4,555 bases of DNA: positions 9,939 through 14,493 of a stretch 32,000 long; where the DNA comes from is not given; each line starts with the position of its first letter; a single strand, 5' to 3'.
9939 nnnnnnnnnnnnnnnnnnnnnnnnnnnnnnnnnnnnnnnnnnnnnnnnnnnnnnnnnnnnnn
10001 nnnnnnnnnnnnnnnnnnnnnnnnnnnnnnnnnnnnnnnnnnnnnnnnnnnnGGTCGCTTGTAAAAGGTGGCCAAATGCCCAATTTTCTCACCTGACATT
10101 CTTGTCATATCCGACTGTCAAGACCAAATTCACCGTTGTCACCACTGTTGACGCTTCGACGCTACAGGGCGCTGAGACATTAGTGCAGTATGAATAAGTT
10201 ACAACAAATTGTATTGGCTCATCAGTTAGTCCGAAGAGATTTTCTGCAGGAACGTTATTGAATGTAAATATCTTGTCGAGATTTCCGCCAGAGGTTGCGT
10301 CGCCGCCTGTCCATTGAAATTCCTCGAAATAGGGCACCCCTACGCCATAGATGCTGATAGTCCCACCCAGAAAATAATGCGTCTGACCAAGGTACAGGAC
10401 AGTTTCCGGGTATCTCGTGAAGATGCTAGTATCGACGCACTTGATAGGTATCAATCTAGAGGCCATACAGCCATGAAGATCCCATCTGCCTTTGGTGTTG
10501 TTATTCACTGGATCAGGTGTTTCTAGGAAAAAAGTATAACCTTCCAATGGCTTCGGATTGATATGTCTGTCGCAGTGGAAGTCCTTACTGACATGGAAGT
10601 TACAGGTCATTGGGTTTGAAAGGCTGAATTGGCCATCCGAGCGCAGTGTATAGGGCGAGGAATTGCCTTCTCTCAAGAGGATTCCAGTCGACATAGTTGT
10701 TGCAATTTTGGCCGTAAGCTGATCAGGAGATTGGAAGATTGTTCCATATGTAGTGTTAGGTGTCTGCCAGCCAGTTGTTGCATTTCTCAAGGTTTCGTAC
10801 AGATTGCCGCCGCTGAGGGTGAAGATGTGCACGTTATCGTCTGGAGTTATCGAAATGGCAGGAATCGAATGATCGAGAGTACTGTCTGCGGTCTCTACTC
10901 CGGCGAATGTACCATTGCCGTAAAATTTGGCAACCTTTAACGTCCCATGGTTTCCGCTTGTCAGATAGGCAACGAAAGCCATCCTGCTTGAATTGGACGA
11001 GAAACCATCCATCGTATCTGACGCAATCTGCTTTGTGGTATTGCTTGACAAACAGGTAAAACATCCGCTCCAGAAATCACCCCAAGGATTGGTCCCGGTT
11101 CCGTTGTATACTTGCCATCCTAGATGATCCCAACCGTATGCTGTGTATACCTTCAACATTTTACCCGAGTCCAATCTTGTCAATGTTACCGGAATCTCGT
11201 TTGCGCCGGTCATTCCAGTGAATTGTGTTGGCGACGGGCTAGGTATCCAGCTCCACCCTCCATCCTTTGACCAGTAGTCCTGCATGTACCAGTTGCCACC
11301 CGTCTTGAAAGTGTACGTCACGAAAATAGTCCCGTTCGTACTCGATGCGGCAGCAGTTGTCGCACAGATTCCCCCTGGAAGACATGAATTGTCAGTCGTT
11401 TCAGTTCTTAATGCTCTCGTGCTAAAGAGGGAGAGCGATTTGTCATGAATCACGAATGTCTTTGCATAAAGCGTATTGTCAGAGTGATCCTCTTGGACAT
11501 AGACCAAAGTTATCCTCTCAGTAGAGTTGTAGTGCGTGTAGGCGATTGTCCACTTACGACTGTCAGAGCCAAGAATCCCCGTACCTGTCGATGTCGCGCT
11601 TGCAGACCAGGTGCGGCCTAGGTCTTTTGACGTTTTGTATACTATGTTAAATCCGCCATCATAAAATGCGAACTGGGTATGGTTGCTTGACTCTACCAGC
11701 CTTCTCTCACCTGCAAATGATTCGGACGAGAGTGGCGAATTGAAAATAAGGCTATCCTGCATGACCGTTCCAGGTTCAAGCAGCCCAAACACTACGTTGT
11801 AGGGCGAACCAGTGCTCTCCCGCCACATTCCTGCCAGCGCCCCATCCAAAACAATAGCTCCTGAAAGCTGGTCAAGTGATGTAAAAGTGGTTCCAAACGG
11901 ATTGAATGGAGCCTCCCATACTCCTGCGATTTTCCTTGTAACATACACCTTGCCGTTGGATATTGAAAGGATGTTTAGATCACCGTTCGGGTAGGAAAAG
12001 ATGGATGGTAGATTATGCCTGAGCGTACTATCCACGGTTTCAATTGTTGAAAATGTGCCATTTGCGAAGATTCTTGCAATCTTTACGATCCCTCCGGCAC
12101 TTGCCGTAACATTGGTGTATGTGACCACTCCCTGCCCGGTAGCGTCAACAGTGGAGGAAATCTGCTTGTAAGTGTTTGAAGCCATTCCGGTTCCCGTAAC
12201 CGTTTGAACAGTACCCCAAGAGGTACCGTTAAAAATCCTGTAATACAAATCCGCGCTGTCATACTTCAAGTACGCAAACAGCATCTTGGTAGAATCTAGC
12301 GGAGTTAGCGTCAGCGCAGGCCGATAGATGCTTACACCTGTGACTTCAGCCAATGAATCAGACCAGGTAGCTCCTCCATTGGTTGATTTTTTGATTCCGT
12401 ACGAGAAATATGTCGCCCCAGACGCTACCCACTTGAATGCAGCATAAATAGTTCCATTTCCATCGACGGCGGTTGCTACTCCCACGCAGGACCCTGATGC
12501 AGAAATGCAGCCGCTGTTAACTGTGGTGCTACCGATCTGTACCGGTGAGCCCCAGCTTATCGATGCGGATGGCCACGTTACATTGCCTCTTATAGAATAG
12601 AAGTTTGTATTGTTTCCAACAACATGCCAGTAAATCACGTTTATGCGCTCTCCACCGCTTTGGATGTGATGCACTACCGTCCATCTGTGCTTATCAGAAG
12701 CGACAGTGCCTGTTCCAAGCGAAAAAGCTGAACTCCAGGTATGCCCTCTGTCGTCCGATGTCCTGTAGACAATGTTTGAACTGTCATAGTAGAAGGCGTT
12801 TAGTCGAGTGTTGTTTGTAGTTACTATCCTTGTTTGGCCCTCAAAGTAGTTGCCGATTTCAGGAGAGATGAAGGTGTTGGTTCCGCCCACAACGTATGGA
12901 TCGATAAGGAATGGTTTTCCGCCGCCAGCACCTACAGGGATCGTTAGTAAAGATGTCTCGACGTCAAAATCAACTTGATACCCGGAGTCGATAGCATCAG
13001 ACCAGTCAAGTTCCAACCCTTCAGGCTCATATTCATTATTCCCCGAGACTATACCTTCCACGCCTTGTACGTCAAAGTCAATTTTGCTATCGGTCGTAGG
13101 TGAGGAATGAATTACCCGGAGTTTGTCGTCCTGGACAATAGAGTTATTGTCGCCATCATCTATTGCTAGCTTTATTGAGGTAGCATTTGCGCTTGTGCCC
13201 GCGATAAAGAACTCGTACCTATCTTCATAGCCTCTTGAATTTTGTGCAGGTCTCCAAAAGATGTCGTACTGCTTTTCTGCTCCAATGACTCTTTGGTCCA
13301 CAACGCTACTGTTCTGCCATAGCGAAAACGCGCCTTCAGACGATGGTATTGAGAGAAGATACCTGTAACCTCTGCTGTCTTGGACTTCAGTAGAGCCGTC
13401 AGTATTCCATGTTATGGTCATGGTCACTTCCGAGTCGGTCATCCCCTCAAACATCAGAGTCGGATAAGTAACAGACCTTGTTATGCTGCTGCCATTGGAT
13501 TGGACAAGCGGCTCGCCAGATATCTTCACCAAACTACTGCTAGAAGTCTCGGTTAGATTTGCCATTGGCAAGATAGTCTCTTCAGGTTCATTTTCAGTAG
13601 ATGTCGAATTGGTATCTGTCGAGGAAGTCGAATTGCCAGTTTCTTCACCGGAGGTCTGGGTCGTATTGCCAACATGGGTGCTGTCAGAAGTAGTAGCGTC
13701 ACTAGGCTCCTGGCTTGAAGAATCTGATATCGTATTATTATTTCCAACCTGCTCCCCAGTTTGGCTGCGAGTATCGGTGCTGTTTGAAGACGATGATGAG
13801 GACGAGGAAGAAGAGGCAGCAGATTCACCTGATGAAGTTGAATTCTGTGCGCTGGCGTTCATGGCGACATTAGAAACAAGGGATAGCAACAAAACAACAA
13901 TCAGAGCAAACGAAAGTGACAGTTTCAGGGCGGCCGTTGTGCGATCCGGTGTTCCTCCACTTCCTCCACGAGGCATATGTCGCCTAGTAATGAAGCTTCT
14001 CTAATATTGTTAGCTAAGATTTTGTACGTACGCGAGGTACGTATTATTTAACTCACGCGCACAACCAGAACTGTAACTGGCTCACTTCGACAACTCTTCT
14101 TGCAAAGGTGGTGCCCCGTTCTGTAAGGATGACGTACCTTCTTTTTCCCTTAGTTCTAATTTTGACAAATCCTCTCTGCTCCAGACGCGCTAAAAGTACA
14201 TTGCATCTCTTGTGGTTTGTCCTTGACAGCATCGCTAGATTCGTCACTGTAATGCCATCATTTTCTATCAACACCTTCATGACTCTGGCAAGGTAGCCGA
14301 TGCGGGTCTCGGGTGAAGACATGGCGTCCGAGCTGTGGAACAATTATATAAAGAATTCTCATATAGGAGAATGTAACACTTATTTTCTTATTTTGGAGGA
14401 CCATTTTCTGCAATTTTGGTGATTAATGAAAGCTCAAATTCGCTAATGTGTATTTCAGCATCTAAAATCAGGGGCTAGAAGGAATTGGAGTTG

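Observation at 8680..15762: ~200-bp near-perfect direct repeats bracket a 6.7-kb lower-GC cassette (R-X-R structure)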

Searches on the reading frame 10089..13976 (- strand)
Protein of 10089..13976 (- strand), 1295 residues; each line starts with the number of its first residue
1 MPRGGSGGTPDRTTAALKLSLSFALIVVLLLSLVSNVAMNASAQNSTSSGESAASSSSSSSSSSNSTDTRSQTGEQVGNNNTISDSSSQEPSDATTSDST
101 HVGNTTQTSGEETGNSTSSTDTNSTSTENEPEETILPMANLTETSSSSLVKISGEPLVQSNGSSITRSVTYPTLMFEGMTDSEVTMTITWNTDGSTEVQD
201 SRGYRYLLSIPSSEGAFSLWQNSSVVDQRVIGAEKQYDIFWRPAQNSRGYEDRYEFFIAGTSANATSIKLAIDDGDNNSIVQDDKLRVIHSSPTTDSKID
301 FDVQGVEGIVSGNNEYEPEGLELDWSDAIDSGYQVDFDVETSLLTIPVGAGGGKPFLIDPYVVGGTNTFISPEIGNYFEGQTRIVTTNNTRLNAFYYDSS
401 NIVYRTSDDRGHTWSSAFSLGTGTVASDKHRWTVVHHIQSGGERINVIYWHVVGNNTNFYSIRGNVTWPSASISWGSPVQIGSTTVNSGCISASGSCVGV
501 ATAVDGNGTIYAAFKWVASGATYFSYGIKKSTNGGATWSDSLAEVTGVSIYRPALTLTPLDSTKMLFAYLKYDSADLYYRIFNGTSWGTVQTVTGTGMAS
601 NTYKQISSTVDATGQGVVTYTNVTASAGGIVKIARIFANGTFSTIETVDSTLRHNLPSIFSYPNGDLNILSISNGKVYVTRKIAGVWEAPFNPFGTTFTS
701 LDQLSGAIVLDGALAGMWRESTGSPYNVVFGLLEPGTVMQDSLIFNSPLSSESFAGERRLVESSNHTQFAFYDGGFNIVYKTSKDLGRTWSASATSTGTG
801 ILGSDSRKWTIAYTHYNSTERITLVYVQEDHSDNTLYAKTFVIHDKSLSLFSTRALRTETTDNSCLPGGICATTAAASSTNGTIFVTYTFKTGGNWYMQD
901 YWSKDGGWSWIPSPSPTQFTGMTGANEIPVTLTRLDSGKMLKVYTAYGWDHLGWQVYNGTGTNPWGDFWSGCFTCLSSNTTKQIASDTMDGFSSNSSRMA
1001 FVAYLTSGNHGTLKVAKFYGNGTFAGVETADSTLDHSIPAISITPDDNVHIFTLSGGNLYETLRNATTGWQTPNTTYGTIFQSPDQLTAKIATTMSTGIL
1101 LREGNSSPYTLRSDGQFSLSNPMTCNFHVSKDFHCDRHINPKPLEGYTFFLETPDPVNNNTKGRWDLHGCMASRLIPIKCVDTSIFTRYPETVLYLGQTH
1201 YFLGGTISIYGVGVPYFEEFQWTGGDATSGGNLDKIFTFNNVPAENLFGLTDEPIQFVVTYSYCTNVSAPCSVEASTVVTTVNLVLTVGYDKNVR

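Call 9: search_protein_families(library=pfam, max_evalue=0.01, proteins=[window:10089-13976:-])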
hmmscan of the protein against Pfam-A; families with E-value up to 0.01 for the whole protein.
window:10089-13976:- (1295 aa): 0 families

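Call 33: find_related_loci(query=window:10089-13976:-, collection=viral_contigs, flank=10000)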
Query window:10089-13976:- (1295 aa) in viral_contigs; peptide patterns used: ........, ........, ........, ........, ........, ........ (x = any residue, [..] = any of these).
No stretch of DNA in the collection matches any of the patterns.

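Call 42: search_protein_families(library=ncbifam, max_evalue=0.01, proteins=[window:10089-13976:-])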
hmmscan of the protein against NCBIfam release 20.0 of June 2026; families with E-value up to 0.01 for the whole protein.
window:10089-13976:- (1295 aa): 0 families

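Call 43: find_homologous_proteins(query=window:10089-13976:-, max_evalue=0.001)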
Query window:10089-13976:- (1295 aa): 8 proteins with E <= 0.001 among 8000 candidates.
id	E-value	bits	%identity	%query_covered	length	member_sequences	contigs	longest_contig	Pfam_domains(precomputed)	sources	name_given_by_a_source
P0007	0.0e+0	2657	100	89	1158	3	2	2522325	-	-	-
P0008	0.0e+0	1629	75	77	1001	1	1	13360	PF13088.13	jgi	jgi:hypothetical protein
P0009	0.0e+0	1412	62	86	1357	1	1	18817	-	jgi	jgi:cytoskeletal protein RodZ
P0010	0.0e+0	1160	57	77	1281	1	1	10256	PF13088.13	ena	-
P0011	0.0e+0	1137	45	78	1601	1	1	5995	-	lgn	-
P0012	0.0e+0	1036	56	59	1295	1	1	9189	PF13088.13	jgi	jgi:hypothetical protein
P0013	1.5e-272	926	38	85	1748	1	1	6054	-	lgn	-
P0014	1.1e-269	916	45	86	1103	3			PF13088.13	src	-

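Call 44: find_encoding_contigs(protein=P0008, flank=10000, max_places=3)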
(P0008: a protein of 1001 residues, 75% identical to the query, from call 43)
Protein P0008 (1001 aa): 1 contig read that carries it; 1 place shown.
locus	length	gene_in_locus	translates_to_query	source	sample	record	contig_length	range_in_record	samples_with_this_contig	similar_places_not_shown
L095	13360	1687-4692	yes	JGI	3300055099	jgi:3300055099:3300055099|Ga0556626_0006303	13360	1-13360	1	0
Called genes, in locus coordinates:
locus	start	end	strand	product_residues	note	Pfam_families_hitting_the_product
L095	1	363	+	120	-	?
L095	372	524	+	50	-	-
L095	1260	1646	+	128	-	-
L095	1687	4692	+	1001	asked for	PF13088:BNR_2 (weak)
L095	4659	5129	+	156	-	-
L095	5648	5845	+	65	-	-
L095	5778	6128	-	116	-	-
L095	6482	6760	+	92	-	-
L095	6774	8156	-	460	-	PF00589:Phage_integrase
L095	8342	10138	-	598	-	PF05626:DUF790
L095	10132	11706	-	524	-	PF18458:XPB_DRD, PF00270:DEAD, PF04851:ResIII, PF16203:ERCC3_RAD25_C, PF00271:Helicase_C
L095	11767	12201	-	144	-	-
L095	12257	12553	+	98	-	-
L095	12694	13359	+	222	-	?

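Call 45: find_encoding_contigs(protein=P0009, flank=10000, max_places=3)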
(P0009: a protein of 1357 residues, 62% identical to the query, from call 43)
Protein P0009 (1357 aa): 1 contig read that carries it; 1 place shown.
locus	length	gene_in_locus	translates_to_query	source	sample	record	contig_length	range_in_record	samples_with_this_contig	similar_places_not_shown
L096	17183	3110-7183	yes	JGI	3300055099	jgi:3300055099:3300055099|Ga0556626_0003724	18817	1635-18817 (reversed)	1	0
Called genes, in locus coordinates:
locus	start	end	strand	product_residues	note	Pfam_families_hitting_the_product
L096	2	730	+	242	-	?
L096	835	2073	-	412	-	PF05014:Nuc_deoxyrib_tr (weak), PF10137:CAP12-PCTIR_TIR (faint), PF13676:TIR_2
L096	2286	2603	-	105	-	-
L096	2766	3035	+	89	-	-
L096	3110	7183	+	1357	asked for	-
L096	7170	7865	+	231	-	PF14285:DUF4367 (faint)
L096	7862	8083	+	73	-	-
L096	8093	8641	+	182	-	-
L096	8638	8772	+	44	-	-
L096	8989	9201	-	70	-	-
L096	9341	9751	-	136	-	-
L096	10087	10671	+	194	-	-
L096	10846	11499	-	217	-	-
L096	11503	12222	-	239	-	-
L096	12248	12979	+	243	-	PF04851:ResIII (weak), PF00271:Helicase_C (weak), PF16203:ERCC3_RAD25_C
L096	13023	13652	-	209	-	PF07505:DUF5131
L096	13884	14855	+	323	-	-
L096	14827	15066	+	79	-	-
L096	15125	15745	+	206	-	-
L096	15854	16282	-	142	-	-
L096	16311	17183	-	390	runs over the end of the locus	-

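Call 46: find_encoding_contigs(protein=P0010, flank=10000, max_places=3)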
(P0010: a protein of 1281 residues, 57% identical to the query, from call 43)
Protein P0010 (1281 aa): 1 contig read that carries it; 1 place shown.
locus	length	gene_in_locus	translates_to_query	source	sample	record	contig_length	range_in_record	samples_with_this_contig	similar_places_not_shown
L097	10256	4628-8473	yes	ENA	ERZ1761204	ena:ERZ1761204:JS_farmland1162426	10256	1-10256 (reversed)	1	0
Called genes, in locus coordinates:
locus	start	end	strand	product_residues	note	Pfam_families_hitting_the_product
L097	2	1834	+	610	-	?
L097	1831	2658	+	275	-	-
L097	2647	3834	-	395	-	PF00145:DNA_methylase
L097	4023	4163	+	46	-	-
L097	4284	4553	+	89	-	PF22665:WHD_DUF6293 (weak)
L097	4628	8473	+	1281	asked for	PF13088:BNR_2 (weak)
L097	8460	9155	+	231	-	PF14285:DUF4367 (faint)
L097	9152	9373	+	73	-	-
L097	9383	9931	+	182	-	-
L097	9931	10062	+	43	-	-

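Call 59: find_related_loci(query=A3, collection=metagenome_contigs, flank=10000)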
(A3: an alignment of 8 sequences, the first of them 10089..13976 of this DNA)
Query A3 (1295 aa) in metagenome_contigs; peptide patterns used: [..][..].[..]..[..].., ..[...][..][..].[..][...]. (x = any residue, [..] = any of these).
210 stretches matched a pattern; 4 encode a relative of the query (tblastn E <= 1e-3); 4 distinct loci.
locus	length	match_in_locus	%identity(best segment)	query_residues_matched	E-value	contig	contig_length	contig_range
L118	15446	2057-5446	44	18-1193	0e+0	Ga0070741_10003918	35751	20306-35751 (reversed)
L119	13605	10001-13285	43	18-1118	0e+0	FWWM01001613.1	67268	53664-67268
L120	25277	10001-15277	41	96-1155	0e+0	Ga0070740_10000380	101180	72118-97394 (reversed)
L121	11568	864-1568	39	553-1165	5e-36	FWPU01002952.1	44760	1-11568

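Call 69: search_protein_families(library=phrogs, max_evalue=0.01, proteins=[window:10089-13976:-, L096:2286-2603:-])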
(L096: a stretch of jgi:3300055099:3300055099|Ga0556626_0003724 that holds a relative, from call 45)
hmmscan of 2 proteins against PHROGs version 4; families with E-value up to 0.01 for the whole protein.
window:10089-13976:- (1295 aa): 0 families

L096:2286-2603:- (105 aa): 0 families

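Call 70: search_protein_families(library=pfam, max_evalue=0.01, proteins=[L095:6774-8156:-, L095:5778-6128:-, L095:6482-6760:+, L096:7170-7865:+, L096:8093-8641:+, L096:10051-10671:+, L096:10846-11499:-, L096:11503-12231:-])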
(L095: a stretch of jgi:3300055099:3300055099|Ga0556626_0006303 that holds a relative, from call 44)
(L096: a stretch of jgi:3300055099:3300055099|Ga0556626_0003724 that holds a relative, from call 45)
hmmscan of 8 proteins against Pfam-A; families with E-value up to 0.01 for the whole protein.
L095:6774-8156:- (460 aa): 6 families
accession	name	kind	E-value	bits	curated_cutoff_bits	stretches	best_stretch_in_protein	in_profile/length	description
PF00589.27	Phage_integrase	-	4e-17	62.9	27.1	1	187-355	3-170/172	Phage integrase family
PF13240.11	Zn_Ribbon_1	-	0.00055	20.1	25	1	381-401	1-21/23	zinc-ribbon domain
PF02899.23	Phage_int_SAM_1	-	0.0011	19.7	22.3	1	70-147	3-80/83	Phage integrase, N-terminal SAM-like domain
PF07282.18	Cas12f1-like_TNB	-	0.002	18.7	26.3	1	363-405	12-52/60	Cas12f1-like, TNB domain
PF14149.11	YhfH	-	0.0071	16.6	27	0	392-406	12-26/37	YhfH-like protein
PF13248.11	Zn_ribbon_3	-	0.01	15.8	27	0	380-400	3-23/26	zinc-ribbon domain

L095:5778-6128:- (116 aa): 0 families

L095:6482-6760:+ (92 aa): 0 families

L096:7170-7865:+ (231 aa): 1 family
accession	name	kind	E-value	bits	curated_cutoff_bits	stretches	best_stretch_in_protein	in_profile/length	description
PF14285.11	DUF4367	-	2.7e-05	25.1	22.1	0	160-230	60-110/110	Domain of unknown function (DUF4367)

L096:8093-8641:+ (182 aa): 1 family
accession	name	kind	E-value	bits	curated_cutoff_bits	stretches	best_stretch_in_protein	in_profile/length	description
PF03413.25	PepSY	-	0.0038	18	24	0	125-159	27-57/60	Peptidase propeptide and YPEB domain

L096:10051-10671:+ (206 aa): 0 families

L096:10846-11499:- (217 aa): 0 families

L096:11503-12231:- (242 aa): 0 families

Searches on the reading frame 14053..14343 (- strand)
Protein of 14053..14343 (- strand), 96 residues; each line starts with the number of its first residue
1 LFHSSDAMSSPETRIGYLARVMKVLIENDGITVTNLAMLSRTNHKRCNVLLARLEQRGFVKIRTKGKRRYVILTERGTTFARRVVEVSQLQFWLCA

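Call 9: search_protein_families(library=pfam, max_evalue=0.01, proteins=[window:14053-14343:-])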
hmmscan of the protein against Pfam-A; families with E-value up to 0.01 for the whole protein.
window:14053-14343:- (96 aa): 9 families
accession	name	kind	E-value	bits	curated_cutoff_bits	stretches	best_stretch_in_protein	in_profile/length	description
PF22665.2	DUF6293_C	-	1e-05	26.3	27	1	50-82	67-99/101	DUF6293 C-terminal winged helix domain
PF22194.2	F-93_WHD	-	6e-05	23.5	28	1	21-77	2-62/62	F-93, winged-helix domain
PF01978.25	TrmB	-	0.00013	22.2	25.6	1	19-72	11-64/68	Sugar-specific transcriptional regulator TrmB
PF12802.13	MarR_2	-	0.0012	19.4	27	1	20-69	9-60/61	MarR family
PF20008.5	DUF6429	-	0.0023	18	31.6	1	51-86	32-66/71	Domain of unknown function (DUF6429)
PF13412.12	HTH_24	-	0.0033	17.4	21.9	1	20-61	7-48/48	Winged helix-turn-helix DNA-binding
PF14947.12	HTH_45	-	0.0063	16.9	25.5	1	26-90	15-75/77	Winged helix-turn-helix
PF03965.22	Penicillinase_R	-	0.0096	16.7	22.6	0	20-84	7-76/115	Penicillinase repressor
PF01047.28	MarR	-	0.0099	16.2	24.6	0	20-61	7-48/59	MarR family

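Call 35: find_related_loci(query=window:14053-14343:-, collection=viral_contigs, flank=10000)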
Query window:14053-14343:- (96 aa) in viral_contigs; peptide patterns used: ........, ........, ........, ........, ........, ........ (x = any residue, [..] = any of these).
11 stretches matched a pattern, but none encodes a relative of the query by tblastn (E <= 1e-3).

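Call 42: search_protein_families(library=ncbifam, max_evalue=0.01, proteins=[window:14053-14343:-])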
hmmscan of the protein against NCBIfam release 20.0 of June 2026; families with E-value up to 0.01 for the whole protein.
window:14053-14343:- (96 aa): 7 families
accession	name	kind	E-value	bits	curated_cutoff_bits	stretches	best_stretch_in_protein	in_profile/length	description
NF052638.1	TransRegOhrRVib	equivalog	0.00021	21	200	1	21-89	42-113/141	transcriptional regulator OhrR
NF053610.1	Sso10a_fam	subfamily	0.00092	19.2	60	1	20-80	9-63/64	Sso10a family chromatin protein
NF003210.0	PRK04172.1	equivalog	0.001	18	350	1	19-83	9-72/496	phenylalanine--tRNA ligase subunit alpha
TIGR02337.1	HpaR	equivalog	0.0012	18.6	121.2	1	20-86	32-101/130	homoprotocatechuate degradation operon regulator HpaR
NF050184.1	VpaChn25_0724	subfamily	0.0025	17.9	65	1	43-87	36-80/88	VpaChn25_0724 family phage protein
NF033788.1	HTH_metalloreg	subfamily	0.0061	16.3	55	1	20-74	15-69/77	metalloregulator ArsR/SmtB family transcription factor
NF041230.1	BagL_FevM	exception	0.0084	16.2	230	1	21-87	45-115/145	MarR family transcriptional regulator BagL/FevM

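Call 69: search_protein_families(library=phrogs, max_evalue=0.01, proteins=[window:14053-14343:-])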
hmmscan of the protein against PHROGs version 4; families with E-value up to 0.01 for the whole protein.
window:14053-14343:- (96 aa): 4 families
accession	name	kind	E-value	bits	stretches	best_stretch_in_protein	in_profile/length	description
phrog_12817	-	transcription regulation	3.4e-08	34.5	1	21-90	78-149/151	transcriptional regulator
phrog_11046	-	transcription regulation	4.4e-06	27.5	1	21-86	14-82/94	transcriptional regulator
phrog_331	-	unknown function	0.001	19.7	1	20-73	47-100/111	-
phrog_32297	-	unknown function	0.0014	19.7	1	19-78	17-76/94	-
